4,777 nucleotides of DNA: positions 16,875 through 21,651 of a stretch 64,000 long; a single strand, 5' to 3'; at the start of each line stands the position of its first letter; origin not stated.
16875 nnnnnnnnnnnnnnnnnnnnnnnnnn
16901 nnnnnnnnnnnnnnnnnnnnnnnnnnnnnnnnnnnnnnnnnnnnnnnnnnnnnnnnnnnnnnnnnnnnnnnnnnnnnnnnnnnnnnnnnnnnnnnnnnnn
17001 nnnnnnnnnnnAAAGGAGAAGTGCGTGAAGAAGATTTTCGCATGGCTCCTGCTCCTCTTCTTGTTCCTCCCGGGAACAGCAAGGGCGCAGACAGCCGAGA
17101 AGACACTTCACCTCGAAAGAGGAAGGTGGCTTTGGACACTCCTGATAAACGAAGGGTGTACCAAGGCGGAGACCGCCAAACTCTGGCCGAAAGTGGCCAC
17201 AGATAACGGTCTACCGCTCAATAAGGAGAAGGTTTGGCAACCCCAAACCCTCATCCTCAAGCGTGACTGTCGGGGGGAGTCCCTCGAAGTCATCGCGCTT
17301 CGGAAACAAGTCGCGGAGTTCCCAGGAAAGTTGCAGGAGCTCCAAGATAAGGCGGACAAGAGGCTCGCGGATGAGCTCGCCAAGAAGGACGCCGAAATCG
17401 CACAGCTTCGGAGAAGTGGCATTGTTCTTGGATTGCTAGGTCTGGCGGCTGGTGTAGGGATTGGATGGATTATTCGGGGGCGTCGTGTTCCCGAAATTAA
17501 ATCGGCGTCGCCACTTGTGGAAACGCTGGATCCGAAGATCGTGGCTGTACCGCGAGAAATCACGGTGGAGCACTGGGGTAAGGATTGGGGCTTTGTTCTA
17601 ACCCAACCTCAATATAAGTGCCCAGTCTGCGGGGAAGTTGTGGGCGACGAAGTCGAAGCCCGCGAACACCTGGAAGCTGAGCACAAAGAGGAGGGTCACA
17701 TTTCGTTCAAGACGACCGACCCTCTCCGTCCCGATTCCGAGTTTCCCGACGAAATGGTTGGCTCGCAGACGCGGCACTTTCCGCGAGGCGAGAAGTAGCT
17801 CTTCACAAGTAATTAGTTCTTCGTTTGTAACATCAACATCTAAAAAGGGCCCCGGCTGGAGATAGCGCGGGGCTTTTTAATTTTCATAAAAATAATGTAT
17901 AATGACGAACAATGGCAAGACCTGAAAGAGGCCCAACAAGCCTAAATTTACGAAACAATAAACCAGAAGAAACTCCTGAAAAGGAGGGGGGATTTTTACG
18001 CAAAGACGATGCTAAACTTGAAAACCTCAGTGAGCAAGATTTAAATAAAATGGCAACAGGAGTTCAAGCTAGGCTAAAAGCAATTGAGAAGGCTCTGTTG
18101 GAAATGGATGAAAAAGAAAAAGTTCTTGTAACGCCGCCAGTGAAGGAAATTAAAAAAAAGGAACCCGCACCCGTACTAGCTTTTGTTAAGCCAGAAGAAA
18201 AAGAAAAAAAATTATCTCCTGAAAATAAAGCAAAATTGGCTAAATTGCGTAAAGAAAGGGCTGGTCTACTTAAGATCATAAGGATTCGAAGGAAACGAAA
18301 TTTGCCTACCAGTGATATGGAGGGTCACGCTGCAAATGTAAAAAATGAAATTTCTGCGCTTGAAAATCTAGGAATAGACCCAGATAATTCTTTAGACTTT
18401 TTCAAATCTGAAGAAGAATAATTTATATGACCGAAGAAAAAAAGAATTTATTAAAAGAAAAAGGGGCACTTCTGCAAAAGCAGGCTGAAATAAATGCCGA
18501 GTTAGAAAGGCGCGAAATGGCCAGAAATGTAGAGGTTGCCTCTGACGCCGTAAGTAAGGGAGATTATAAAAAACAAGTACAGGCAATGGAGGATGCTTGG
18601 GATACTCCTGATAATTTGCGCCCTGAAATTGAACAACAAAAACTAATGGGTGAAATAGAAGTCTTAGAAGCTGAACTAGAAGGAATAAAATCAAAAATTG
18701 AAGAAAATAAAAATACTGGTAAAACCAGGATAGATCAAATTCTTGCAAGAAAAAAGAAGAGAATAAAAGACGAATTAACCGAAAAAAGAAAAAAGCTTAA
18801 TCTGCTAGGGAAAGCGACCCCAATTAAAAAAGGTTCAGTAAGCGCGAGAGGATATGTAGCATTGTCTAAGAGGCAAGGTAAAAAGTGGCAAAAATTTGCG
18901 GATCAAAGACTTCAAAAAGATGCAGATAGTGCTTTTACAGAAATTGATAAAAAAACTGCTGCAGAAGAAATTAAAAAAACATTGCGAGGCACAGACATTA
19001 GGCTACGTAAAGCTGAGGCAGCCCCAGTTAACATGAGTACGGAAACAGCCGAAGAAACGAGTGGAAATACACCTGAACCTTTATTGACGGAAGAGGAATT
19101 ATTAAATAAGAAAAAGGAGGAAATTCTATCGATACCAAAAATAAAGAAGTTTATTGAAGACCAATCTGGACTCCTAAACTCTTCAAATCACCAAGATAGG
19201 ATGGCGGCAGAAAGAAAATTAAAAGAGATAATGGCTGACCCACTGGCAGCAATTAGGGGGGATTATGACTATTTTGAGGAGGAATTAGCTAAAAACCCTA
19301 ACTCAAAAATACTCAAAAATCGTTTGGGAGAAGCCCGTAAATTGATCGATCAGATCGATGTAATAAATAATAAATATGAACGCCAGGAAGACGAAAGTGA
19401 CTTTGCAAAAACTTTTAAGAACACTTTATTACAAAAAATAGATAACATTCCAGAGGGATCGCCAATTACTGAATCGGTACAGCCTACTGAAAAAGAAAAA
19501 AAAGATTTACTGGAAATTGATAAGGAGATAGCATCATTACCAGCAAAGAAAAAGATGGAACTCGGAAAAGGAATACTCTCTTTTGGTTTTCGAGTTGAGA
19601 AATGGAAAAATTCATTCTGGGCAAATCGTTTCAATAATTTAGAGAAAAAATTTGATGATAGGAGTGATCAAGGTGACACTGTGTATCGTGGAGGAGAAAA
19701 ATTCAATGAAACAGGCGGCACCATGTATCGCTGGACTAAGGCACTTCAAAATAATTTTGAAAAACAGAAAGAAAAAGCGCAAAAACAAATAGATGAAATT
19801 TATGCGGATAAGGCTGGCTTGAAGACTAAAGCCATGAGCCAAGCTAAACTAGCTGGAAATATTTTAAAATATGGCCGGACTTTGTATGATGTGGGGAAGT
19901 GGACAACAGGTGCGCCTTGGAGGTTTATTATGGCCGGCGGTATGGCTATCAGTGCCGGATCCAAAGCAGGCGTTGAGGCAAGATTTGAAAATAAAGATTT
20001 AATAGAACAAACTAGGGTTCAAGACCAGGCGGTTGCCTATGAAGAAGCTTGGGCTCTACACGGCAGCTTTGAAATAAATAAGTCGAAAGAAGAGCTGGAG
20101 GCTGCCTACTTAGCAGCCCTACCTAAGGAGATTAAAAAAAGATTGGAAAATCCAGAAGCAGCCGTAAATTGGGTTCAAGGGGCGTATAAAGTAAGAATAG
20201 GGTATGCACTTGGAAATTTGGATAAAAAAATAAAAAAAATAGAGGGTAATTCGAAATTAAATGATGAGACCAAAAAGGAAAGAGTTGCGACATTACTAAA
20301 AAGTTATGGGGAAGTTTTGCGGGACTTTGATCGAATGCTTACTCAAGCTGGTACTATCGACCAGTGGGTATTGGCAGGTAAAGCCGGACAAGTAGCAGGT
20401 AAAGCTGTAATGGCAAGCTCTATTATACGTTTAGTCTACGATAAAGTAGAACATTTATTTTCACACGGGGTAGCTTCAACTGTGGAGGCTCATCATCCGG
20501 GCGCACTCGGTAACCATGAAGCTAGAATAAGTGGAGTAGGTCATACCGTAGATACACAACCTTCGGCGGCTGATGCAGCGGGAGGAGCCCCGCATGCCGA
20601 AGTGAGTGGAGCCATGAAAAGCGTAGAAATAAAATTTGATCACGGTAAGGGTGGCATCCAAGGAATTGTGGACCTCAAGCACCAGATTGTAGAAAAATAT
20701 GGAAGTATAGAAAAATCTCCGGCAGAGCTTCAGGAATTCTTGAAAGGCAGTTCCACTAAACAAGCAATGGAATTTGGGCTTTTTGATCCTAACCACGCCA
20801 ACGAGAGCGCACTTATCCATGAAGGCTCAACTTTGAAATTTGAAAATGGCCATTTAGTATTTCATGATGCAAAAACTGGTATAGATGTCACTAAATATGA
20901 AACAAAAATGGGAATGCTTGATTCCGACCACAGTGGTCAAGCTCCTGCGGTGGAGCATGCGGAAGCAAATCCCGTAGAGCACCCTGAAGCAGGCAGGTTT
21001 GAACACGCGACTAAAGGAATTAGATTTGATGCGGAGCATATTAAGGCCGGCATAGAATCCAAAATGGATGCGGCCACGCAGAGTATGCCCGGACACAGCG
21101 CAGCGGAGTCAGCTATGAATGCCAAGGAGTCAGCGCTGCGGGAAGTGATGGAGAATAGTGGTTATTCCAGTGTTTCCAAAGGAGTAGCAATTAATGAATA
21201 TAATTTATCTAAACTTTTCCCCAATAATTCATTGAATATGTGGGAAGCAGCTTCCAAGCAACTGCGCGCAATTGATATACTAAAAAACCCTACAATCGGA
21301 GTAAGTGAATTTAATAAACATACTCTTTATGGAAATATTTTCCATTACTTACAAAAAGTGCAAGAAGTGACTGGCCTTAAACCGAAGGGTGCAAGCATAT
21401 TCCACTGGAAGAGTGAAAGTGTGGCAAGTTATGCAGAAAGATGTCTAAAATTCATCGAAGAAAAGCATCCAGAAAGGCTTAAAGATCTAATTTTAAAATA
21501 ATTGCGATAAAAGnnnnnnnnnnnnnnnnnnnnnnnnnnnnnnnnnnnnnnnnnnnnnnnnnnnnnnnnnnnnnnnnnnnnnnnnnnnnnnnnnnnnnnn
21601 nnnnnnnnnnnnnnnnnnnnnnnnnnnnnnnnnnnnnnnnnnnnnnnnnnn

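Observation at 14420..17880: High-GC island encoding a divergent FtsZ/tubulin-family GTPase with a membrane zinc-finger partner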

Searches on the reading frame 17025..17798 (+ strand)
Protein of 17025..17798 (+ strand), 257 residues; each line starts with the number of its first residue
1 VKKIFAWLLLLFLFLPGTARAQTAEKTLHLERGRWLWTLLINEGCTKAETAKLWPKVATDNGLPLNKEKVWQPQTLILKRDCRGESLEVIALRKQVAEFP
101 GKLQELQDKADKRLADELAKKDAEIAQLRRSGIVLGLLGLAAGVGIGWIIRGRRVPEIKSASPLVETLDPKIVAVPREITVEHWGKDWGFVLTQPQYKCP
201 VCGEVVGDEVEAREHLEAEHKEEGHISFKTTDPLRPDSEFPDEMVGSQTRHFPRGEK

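Call 4: search_protein_families(library=pfam, proteins=[window:17025-17798:+], max_evalue=1)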
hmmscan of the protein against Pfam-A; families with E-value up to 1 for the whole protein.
window:17025-17798:+ (257 aa): 4 families
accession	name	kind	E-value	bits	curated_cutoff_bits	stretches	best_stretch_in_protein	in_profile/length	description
PF05605.18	zf-Di19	-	0.0034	18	27.5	1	196-224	2-29/54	Drought induced 19 protein (Di19), zinc-binding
PF12329.13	TMF_DNA_bd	-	0.097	13.1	35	0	114-130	3-19/74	TATA element modulatory factor 1 DNA binding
PF06397.17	Desulfoferrod_N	-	0.17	12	23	1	197-206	7-16/36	Desulfoferrodoxin, N-terminal domain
PF21928.1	XLF_CC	-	0.22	11.9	27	1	113-135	26-52/53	XLF protein coiled-coil region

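Call 18: search_protein_families(library=ncbifam, proteins=[window:17025-17798:+], max_evalue=1)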
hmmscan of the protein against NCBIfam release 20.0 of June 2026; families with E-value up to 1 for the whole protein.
window:17025-17798:+ (257 aa): 0 families

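Call 19: search_protein_families(library=phrogs, proteins=[window:17025-17798:+], max_evalue=0.1)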
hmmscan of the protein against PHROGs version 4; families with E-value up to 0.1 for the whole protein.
window:17025-17798:+ (257 aa): 0 families

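Call 79: search_solved_structures(query=A6, max_evalue=10, show_alignments=2)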
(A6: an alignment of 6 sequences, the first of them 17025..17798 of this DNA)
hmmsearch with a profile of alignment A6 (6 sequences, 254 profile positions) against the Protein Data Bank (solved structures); distinct sequences matched with E-value up to 10: 67 (the best 60 are shown).
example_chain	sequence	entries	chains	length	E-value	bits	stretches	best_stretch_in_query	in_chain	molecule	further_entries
1mey_C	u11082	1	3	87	0.0001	25.8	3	208-231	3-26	CONSENSUS ZINC FINGER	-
2i13_A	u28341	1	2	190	0.00012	25.6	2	202-231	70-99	Aart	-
2ct1_A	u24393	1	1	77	0.00039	23.9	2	205-237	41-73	Transcriptional repressor CTCF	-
5kkq_A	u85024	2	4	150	0.0068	19.8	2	204-234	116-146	Transcriptional repressor CTCF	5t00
5k5i_A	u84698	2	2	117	0.0081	19.6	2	205-234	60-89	Transcriptional repressor CTCF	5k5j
2elo_A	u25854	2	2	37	0.0093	19.4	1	207-235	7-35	Zinc finger protein 406 | Zinc finger protein ZFAT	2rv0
1wt6_A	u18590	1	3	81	0.015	18.7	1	88-136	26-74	Myotonin-protein kinase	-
1yui_A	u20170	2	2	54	0.018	18.5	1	204-234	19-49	GAGA-FACTOR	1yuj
2mdg_A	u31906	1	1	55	0.03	17.7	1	209-231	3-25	Zinc finger protein 423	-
5yef_A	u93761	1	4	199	0.036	17.5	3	204-234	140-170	Transcriptional repressor CTCF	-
5t0u_A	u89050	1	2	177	0.045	17.2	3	205-234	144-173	Transcriptional repressor CTCF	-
5k5h_A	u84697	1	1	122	0.059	16.8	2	205-234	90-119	Transcriptional repressor CTCF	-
5yeg_B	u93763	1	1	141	0.069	16.5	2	203-234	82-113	Transcriptional repressor CTCF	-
5k5l_E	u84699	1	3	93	0.073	16.5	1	205-234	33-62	Transcriptional repressor CTCF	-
5yeg_A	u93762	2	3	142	0.11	15.9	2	205-234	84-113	Transcriptional repressor CTCF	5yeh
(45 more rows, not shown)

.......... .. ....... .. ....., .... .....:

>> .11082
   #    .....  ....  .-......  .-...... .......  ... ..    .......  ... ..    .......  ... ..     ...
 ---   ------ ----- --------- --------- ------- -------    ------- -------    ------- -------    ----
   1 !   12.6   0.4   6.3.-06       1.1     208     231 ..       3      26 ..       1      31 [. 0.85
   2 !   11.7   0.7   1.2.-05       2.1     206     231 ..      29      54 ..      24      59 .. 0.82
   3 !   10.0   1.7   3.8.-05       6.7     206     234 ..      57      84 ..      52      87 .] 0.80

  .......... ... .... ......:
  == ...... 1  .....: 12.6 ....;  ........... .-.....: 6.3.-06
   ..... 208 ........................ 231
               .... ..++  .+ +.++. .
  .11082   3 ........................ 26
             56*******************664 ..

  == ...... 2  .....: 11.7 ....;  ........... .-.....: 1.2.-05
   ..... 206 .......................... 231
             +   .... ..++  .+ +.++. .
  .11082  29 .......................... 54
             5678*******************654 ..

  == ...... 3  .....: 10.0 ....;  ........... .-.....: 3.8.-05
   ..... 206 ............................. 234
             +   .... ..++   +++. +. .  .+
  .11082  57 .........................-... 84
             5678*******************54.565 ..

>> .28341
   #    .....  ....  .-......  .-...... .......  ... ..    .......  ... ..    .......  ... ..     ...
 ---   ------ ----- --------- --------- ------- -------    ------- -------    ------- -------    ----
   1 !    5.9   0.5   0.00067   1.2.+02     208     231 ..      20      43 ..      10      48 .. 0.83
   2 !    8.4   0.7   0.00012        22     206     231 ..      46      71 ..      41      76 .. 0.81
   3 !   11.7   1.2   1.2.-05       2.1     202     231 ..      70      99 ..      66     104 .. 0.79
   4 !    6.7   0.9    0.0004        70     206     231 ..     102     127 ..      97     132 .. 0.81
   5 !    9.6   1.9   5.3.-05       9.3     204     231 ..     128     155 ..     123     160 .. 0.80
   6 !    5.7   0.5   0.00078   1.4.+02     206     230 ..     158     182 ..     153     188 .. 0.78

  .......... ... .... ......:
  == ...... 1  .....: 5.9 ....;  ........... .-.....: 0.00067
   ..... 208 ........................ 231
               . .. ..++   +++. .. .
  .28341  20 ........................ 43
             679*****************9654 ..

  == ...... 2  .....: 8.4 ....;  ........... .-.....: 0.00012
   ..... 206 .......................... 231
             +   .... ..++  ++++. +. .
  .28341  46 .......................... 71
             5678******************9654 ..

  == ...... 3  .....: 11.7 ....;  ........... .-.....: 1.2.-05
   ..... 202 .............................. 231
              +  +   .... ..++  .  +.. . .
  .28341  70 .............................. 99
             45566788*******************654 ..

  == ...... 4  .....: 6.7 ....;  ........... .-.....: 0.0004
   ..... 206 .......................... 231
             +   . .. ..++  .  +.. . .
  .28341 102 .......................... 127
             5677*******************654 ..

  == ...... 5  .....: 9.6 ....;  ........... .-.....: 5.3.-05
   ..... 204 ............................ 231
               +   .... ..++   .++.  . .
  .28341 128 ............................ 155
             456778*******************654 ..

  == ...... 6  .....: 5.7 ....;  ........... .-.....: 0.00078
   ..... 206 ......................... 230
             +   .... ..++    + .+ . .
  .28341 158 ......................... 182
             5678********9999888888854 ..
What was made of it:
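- On C2H2-type zinc finger (the 257-aa partner): The profile hits classical C2H2 fingers at E = 1e-4, but single-finger matches have E of about 1 (call 79). zf-Di19 scores E = 0.0034, below its cut-off (call 4).
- Zinc-finger similarity: call 79.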

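Call 88: search_protein_families(library=padloc, proteins=[window:17025-17798:+], max_evalue=0.01)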
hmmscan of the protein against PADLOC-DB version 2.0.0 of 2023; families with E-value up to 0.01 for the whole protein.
window:17025-17798:+ (257 aa): 0 families

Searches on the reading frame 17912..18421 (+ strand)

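Call 4: search_protein_families(library=pfam, proteins=[window:17912-18421:+], max_evalue=1)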
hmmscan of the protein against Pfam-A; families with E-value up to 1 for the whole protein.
window:17912-18421:+ (169 aa): 0 families

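Call 18: search_protein_families(library=ncbifam, proteins=[window:17912-18421:+], max_evalue=1)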
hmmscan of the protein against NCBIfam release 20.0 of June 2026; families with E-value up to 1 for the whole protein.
window:17912-18421:+ (169 aa): 1 family
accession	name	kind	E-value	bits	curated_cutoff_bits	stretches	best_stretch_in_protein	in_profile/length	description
TIGR04107.1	rSAM_HutW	equivalog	0.19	10.5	400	1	25-89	133-195/419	heme anaerobic degradation radical SAM methyltransferase ChuW/HutW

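Call 19: search_protein_families(library=phrogs, proteins=[window:17912-18421:+], max_evalue=0.1)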
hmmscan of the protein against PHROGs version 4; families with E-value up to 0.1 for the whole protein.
window:17912-18421:+ (169 aa): 0 families

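Call 88: search_protein_families(library=padloc, proteins=[window:17912-18421:+], max_evalue=0.01)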
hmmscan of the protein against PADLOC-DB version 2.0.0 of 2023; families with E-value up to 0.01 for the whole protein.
window:17912-18421:+ (169 aa): 0 families

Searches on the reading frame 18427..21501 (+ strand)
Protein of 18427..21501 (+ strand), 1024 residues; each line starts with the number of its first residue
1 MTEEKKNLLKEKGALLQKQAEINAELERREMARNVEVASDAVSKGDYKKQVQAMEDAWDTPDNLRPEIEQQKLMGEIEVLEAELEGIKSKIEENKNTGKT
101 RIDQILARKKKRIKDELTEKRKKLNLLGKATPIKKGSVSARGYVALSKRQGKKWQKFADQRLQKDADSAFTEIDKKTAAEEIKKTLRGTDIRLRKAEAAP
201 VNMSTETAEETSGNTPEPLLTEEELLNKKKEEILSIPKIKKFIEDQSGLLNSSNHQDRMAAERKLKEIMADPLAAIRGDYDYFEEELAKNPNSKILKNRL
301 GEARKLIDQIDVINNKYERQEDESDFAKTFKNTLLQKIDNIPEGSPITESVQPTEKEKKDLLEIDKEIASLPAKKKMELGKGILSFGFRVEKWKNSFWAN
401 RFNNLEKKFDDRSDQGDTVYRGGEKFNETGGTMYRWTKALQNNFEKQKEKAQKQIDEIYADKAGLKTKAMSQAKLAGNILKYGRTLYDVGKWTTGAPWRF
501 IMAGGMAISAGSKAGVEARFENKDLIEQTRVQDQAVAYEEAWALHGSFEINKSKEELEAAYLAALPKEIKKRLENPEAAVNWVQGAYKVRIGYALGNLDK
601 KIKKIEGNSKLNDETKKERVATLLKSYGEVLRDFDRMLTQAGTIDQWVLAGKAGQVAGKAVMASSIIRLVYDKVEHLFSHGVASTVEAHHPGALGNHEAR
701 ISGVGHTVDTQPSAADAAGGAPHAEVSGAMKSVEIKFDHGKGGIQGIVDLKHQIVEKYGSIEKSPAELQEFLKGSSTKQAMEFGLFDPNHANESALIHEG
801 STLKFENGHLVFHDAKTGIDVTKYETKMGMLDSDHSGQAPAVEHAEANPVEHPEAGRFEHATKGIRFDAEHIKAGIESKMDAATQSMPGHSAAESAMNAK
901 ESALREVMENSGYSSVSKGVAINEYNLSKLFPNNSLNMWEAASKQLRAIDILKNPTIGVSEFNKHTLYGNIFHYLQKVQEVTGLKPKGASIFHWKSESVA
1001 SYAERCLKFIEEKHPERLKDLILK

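Call 4: search_protein_families(library=pfam, proteins=[window:18427-21501:+], max_evalue=1)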
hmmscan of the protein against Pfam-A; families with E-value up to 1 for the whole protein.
window:18427-21501:+ (1024 aa): 2 families
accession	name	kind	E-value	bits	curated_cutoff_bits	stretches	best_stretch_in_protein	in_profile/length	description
PF25001.1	Aegyptin_C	-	0.075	13.5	27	1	303-362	11-72/115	Aegyptin, C-terminal domain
PF15289.11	RFXA_RFXANK_bdg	-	0.098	13.3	26.1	1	176-258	37-118/122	Regulatory factor X-associated C-terminal binding domain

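Call 18: search_protein_families(library=ncbifam, proteins=[window:18427-21501:+], max_evalue=1)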
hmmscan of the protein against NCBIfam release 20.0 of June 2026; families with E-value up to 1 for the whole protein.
window:18427-21501:+ (1024 aa): 0 families

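Call 19: search_protein_families(library=phrogs, proteins=[window:18427-21501:+], max_evalue=0.1)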
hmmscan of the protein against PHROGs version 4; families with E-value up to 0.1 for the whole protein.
window:18427-21501:+ (1024 aa): 1 family
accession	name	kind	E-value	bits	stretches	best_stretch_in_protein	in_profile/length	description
phrog_27090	-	unknown function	0.069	14.6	0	600-667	22-81/95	-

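Call 88: search_protein_families(library=padloc, proteins=[window:18427-21501:+], max_evalue=0.01)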
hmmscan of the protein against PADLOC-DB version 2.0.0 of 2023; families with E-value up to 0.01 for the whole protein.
window:18427-21501:+ (1024 aa): 0 families
